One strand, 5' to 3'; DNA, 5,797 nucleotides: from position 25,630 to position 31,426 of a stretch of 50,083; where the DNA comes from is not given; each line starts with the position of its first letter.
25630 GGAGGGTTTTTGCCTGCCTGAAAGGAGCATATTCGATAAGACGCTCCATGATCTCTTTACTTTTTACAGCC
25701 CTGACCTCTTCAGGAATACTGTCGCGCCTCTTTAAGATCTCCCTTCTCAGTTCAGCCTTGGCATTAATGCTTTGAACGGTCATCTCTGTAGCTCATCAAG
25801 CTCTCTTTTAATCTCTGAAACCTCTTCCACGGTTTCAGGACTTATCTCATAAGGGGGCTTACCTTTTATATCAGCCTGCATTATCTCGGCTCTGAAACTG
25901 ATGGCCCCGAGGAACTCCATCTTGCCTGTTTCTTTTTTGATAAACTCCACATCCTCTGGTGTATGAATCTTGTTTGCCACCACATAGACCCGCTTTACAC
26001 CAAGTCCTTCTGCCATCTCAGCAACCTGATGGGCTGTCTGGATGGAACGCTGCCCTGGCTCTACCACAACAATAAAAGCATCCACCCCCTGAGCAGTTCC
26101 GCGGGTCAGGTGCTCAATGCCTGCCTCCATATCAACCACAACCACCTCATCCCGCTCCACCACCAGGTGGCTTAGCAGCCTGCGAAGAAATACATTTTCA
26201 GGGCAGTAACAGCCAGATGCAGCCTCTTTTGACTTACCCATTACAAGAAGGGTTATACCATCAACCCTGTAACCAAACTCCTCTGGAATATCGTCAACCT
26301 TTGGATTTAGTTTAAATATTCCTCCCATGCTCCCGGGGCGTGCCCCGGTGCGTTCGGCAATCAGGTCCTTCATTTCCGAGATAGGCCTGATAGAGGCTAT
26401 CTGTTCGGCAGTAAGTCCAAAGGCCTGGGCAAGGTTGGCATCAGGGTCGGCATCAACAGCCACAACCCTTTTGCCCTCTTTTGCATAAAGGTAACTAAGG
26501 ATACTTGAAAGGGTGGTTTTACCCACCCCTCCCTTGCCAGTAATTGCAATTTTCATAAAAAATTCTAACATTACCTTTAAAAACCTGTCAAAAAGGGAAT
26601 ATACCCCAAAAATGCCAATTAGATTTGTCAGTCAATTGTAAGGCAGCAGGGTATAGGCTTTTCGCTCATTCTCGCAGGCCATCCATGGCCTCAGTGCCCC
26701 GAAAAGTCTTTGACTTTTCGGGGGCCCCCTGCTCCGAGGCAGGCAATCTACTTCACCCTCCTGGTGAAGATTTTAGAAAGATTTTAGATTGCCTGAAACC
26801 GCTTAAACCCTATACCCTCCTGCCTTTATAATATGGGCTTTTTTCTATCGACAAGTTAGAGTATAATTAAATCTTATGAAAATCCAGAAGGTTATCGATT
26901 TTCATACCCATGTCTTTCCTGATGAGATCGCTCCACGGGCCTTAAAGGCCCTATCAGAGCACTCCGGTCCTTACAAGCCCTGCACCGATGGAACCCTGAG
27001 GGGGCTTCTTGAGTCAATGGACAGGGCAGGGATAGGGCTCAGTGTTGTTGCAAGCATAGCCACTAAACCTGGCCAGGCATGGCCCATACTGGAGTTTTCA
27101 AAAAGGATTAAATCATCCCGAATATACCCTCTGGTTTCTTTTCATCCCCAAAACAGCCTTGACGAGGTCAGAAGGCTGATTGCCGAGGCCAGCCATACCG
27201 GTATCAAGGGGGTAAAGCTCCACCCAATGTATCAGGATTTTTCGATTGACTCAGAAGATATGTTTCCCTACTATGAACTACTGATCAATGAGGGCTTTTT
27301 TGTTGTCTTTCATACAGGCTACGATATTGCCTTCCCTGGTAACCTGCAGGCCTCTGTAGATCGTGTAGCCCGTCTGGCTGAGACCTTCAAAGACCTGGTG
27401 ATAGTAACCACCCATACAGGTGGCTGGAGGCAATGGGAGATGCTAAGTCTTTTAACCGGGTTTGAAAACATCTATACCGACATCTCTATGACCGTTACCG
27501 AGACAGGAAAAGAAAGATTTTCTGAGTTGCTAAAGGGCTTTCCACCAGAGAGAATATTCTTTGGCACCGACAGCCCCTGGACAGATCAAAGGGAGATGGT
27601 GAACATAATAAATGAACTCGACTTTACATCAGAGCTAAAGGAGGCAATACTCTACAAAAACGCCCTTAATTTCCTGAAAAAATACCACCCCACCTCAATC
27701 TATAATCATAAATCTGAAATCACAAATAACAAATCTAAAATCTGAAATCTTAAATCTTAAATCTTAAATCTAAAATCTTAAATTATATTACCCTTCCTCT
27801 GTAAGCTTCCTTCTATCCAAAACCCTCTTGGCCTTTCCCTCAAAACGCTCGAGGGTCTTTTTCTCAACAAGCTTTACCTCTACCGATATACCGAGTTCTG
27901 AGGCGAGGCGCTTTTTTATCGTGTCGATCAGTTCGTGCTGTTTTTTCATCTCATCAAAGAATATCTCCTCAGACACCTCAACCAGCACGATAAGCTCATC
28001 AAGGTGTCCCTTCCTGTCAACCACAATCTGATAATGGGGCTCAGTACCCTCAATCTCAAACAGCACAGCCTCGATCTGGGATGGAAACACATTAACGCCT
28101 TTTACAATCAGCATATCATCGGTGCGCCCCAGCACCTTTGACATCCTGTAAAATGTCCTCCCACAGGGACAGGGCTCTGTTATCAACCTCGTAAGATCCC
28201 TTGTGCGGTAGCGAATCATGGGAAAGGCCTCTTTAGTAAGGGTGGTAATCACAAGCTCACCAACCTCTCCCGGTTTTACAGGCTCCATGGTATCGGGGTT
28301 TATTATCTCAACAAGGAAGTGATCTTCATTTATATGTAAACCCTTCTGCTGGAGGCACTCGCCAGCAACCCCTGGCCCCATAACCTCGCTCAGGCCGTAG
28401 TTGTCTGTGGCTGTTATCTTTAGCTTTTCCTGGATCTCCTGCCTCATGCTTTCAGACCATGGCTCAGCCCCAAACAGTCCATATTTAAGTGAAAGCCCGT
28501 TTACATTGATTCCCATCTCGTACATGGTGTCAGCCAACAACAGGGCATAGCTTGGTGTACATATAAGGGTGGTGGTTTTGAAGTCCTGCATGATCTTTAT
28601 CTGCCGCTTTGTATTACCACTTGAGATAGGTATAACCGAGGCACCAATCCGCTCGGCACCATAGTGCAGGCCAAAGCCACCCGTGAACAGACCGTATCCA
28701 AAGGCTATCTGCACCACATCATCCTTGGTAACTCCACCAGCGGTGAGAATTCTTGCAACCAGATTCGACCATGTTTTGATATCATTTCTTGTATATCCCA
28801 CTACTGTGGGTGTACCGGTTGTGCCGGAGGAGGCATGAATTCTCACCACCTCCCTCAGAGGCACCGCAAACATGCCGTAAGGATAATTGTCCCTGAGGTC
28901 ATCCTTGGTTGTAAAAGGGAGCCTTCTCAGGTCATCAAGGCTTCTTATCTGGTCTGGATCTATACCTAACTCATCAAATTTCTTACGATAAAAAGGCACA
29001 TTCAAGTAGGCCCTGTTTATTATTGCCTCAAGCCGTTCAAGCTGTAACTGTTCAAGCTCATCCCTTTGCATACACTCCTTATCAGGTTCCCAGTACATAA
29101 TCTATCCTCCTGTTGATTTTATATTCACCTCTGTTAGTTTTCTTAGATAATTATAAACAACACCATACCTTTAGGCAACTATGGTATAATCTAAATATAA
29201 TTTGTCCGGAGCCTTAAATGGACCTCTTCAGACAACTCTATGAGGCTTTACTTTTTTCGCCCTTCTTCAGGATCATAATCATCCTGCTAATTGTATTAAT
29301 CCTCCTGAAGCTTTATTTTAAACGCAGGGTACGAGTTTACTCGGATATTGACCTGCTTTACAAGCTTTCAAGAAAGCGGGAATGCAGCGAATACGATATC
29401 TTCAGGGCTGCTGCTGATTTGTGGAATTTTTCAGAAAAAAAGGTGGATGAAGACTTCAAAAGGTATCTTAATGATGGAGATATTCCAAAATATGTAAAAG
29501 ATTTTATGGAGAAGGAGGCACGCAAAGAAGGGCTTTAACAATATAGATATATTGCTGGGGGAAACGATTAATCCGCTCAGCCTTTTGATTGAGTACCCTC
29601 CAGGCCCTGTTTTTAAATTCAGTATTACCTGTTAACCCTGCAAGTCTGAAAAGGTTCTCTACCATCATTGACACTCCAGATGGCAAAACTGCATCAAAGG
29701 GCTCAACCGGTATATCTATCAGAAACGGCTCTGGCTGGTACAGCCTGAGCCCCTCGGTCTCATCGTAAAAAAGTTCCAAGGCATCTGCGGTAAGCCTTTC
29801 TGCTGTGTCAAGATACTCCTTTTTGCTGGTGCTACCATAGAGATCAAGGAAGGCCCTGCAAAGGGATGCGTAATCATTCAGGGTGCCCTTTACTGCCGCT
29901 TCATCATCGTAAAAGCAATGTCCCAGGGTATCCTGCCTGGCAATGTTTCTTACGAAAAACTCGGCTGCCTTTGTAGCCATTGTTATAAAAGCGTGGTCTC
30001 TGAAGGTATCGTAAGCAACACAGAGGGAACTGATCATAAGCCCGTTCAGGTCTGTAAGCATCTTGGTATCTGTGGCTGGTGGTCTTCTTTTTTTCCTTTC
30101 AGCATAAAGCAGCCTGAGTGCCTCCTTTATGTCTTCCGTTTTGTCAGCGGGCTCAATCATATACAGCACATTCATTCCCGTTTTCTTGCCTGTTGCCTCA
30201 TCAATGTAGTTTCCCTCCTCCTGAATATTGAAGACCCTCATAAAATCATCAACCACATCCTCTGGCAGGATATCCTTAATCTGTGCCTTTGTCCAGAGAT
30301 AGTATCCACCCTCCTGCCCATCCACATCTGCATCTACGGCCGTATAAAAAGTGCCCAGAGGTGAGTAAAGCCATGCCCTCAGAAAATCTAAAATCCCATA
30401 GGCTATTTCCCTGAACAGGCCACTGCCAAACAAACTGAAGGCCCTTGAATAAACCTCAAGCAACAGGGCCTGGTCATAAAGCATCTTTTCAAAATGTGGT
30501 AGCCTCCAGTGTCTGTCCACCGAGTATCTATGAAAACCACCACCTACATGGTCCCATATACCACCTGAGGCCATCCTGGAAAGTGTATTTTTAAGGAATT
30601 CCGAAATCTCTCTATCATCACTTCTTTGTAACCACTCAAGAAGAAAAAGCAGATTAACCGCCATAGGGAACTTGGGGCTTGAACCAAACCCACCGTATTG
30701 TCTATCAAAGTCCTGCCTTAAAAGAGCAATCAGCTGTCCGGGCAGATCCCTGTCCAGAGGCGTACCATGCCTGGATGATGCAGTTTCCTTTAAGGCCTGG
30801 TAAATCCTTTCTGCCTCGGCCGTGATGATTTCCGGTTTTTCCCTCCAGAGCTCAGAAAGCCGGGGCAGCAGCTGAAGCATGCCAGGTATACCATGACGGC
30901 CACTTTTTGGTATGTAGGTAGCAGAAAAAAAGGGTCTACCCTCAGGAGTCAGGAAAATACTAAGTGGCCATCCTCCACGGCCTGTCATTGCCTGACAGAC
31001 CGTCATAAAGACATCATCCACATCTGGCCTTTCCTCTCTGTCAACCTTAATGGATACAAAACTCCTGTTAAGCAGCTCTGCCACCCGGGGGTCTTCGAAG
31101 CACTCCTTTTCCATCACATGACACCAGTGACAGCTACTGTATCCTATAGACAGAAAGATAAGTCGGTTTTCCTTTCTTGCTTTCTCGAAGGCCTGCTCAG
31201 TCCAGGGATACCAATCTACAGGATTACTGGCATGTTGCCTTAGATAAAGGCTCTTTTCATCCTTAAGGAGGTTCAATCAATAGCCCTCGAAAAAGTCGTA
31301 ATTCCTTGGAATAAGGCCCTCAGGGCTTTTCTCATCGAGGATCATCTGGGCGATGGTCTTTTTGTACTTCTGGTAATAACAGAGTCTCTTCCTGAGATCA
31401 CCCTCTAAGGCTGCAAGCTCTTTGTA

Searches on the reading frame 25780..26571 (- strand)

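Call 39: search_protein_families(library=ncbifam, proteins=[window:25780-26571:-], max_evalue=1e-15)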
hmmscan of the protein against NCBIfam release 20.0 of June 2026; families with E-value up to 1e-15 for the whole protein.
window:25780-26571:- (263 aa): 0 families

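Call 41: search_protein_families(library=pfam, proteins=[window:25780-26571:-], max_evalue=0.001)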
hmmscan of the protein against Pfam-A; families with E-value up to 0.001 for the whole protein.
window:25780-26571:- (263 aa): 11 families
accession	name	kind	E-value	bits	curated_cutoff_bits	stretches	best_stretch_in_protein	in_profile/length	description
PF01656.29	CbiA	-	2.3e-18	66.8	25.4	1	9-239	3-124/125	CobQ/CobB/MinD/ParA nucleotide binding domain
PF13614.12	AAA_31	-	3.9e-13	50.2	27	1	10-59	6-56/177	AAA domain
PF02374.21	ArsA_ATPase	-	2.2e-11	44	24.3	1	8-55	4-51/305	Anion-transporting ATPase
PF10609.15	ParA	-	4.9e-10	39.7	27.1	1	10-42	9-41/246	NUBPL iron-transfer P-loop NTPase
PF00142.24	Fer4_NifH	-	2.6e-07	30.8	25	1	6-49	1-44/271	4Fe-4S iron sulfur cluster binding proteins, NifH/frxC family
PF06564.18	CBP_BcsQ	-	2e-05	24.7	21.3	0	9-55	5-52/234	Cellulose biosynthesis protein BcsQ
PF13500.12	AAA_26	-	0.00013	22.3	27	0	167-231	132-195/198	AAA domain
PF20720.3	nSTAND3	-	0.00017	21.8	27.2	1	8-43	20-54/155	Novel STAND NTPase 3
PF13604.12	AAA_30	-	0.00067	19.9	27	0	9-61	22-76/191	AAA domain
PF03308.22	MeaB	-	0.00082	18.9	23.1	0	7-46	35-74/273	Methylmalonyl Co-A mutase-associated GTPase MeaB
PF16575.11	CLP1_P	-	0.00092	19.5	26.6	0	12-44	1-33/188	mRNA cleavage and polyadenylation factor CLP1 P-loop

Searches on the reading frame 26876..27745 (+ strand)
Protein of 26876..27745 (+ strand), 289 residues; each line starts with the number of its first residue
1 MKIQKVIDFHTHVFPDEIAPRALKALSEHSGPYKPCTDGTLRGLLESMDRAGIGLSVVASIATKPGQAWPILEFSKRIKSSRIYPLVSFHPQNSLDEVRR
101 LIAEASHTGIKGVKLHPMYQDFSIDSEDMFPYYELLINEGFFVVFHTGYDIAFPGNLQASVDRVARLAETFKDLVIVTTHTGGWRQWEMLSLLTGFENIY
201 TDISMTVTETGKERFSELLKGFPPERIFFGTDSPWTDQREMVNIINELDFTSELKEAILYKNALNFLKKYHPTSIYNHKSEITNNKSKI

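Call 39: search_protein_families(library=ncbifam, proteins=[window:26876-27745:+], max_evalue=1e-15)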
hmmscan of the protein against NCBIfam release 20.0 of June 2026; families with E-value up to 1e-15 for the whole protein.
window:26876-27745:+ (289 aa): 0 families

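Call 41: search_protein_families(library=pfam, proteins=[window:26876-27745:+], max_evalue=0.001)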
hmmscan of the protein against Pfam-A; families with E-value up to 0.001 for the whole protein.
window:26876-27745:+ (289 aa): 2 families
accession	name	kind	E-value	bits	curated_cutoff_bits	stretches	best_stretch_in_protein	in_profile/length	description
PF04909.20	Amidohydro_2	-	6.2e-27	95.5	26.4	1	7-267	1-287/289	Amidohydrolase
PF01026.27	TatD_DNase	-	4.1e-06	26.8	27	1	7-242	1-213/253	TatD related DNase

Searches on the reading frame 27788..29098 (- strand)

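Call 39: search_protein_families(library=ncbifam, proteins=[window:27788-29098:-], max_evalue=1e-15)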
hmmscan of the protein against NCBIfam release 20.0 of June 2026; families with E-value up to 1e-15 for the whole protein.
window:27788-29098:- (436 aa): 6 families
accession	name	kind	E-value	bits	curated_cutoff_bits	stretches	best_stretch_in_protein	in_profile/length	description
TIGR02155.1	PA_CoA_ligase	equivalog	4.1e-178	592.2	646.3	1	9-430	2-422/422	phenylacetate--CoA ligase PaaK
NF041878.1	paak_haloarch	equivalog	1.1e-166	554.7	700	1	6-430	4-427/427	phenylacetate--CoA ligase PaaK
NF053551.1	FlxY_rubin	equivalog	4e-67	226.8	520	1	11-422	5-416/424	flexirubin biosynthesis putative acyl-CoA ligase FlxY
NF045666.1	DVU1553_fam_AMP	equivalog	4.2e-63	213.4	300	1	7-325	15-330/331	DVU_1553 family AMP-dependent CoA ligase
TIGR03335.1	F390_ftsA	equivalog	3.1e-52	177.8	458.7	1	2-430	1-445/445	coenzyme F390 synthetase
NF041217.1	BagE_FevW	exception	1.7e-47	162.4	800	1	12-424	10-400/424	bagremycin/ferroverdin synthetase BagE/FevW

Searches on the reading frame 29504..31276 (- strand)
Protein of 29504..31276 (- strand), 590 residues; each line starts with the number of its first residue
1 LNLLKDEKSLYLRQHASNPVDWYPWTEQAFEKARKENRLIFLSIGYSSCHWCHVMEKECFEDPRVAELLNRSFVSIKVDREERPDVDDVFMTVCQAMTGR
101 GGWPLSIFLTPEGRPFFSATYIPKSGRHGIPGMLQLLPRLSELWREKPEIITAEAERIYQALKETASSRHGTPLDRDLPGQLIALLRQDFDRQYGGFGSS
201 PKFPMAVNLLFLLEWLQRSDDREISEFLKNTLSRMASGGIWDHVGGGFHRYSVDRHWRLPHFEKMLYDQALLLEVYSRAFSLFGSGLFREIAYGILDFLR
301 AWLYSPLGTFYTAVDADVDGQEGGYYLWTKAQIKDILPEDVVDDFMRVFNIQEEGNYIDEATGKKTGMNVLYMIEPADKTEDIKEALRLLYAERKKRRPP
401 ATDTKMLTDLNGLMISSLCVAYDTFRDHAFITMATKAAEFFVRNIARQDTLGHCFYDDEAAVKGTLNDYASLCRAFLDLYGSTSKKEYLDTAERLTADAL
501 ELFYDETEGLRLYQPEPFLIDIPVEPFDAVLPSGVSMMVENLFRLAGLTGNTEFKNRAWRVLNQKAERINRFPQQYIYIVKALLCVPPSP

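Call 39: search_protein_families(library=ncbifam, proteins=[window:29504-31276:-], max_evalue=1e-15)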
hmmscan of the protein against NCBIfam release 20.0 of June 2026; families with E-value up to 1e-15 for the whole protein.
window:29504-31276:- (590 aa): 0 families

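Call 41: search_protein_families(library=pfam, proteins=[window:29504-31276:-], max_evalue=0.001)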
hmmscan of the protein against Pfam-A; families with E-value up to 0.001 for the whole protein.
window:29504-31276:- (590 aa): 4 families
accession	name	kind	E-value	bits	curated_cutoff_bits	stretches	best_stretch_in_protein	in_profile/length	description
PF03190.21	Thioredox_DsbH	-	3.7e-74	248.5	27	1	2-163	2-163/163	Protein of unknown function, DUF255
PF13899.12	Thioredoxin_7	-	2.2e-10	41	27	1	21-86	1-66/83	Thioredoxin-like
PF06662.19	C5-epim_C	-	0.0002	21.4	23.3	0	412-446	32-66/188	D-glucuronyl C5-epimerase C-terminus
PF07944.18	Beta-AFase-like_GH127_cat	-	0.00058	19.4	24.9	0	413-499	129-207/376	Beta-L-arabinofuranosidase, GH127 catalytic domain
